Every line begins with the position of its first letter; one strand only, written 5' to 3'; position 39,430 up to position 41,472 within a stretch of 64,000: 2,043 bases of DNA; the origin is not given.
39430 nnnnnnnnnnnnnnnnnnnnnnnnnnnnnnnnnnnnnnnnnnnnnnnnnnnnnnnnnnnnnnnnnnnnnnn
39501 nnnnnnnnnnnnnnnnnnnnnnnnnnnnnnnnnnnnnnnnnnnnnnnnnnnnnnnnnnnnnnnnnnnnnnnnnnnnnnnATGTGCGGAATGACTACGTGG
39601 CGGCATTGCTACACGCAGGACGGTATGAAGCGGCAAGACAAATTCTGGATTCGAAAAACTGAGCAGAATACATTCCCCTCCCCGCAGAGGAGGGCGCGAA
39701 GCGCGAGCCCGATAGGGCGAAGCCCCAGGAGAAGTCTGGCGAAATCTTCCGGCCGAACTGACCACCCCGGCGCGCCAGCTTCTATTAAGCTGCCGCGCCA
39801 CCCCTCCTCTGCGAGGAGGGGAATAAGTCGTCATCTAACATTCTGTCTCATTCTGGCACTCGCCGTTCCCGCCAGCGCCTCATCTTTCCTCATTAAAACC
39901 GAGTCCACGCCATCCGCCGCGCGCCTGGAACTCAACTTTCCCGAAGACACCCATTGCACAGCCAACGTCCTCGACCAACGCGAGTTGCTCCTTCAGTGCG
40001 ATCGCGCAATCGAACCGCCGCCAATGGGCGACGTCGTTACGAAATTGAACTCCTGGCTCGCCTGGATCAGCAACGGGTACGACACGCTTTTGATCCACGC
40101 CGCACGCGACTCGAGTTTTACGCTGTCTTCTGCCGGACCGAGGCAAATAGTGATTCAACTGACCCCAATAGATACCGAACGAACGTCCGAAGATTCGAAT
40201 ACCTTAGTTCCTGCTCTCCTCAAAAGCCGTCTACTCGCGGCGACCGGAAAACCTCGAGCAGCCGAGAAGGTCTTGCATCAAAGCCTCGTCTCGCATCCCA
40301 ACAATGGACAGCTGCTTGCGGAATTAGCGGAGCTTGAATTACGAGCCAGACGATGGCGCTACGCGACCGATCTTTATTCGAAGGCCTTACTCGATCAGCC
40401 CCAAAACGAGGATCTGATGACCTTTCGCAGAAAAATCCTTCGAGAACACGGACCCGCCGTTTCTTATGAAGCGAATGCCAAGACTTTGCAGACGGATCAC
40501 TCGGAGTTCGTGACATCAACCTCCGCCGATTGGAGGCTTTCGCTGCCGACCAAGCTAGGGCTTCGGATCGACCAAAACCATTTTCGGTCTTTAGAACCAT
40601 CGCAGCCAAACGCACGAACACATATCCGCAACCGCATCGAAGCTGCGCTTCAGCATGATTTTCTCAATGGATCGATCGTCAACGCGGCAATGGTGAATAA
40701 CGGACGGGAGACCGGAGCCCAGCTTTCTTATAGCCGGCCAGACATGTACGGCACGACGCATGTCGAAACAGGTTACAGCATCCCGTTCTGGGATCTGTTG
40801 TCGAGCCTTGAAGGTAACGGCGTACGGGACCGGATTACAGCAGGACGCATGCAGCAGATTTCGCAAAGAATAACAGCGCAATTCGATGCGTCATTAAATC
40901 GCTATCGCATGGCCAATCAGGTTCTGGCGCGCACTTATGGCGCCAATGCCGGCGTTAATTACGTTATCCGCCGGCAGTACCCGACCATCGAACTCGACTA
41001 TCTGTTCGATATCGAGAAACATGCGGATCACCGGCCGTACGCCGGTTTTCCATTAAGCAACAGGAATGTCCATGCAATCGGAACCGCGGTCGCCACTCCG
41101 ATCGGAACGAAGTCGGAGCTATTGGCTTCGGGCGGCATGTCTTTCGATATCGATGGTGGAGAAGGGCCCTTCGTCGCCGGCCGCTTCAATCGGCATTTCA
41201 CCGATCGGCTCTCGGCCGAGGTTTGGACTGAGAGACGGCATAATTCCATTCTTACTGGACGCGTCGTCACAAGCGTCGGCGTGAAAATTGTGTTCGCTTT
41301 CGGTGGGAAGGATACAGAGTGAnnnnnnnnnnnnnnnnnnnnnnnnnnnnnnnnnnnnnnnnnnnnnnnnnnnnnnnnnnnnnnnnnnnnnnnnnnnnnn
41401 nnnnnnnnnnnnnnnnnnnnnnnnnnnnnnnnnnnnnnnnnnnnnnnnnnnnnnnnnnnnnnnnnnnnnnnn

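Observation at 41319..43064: PelD-like receptor with two tandem degenerate GGDEF-like modules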

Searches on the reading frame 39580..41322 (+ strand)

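Call 3: search_protein_families(library=pfam, proteins=[window:39580-41322:+], max_evalue=1)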
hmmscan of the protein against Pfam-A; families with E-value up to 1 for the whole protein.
window:39580-41322:+ (580 aa): 4 families
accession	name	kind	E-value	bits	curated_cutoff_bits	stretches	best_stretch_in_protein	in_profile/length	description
PF24604.1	B-barrel_PelB_C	-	0.00013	22.1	31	1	317-480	29-194/309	PelB, C-terminal beta barrel domain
PF14559.12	TPR_19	-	0.00056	20.6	25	1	219-279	1-61/68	Tetratricopeptide repeat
PF13428.12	TPR_14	-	0.0013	19.6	23.5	1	215-252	7-44/44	Tetratricopeptide repeat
PF13432.12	TPR_16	-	0.011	16.6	32.7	1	214-270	2-58/65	Tetratricopeptide repeat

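Call 4: search_protein_families(library=ncbifam, proteins=[window:39580-41322:+], max_evalue=1)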
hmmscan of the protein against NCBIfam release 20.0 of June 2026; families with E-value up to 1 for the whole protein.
window:39580-41322:+ (580 aa): 6 families
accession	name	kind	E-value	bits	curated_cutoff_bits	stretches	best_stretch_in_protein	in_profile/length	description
TIGR02917.1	PEP_TPR_lipo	equivalog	8.7e-05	20.6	312.2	1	216-276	743-803/899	XrtA/PEP-CTERM system TPR-repeat protein PrsT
TIGR03939.1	PGA_TPR_OMP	equivalog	0.0004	18.7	366.65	1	216-303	436-522/800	poly-beta-1,6 N-acetyl-D-glucosamine export porin PgaA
TIGR00540.1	TPR_hemY_coli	hypoth_equivalog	0.0026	16.6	142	1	217-282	300-365/385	heme biosynthesis-associated TPR protein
TIGR02521.1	type_IV_pilW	equivalog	0.046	13.3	154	1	221-298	147-224/234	type IV pilus biogenesis/stability protein PilW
NF009901.0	PRK13364.1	subfamily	0.11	11.6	290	1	497-550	162-220/279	class III extradiol dioxygenase family protein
NF008017.0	PRK10747.1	equivalog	0.13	11.1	608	1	221-280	306-365/398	protoheme IX biogenesis protein HemY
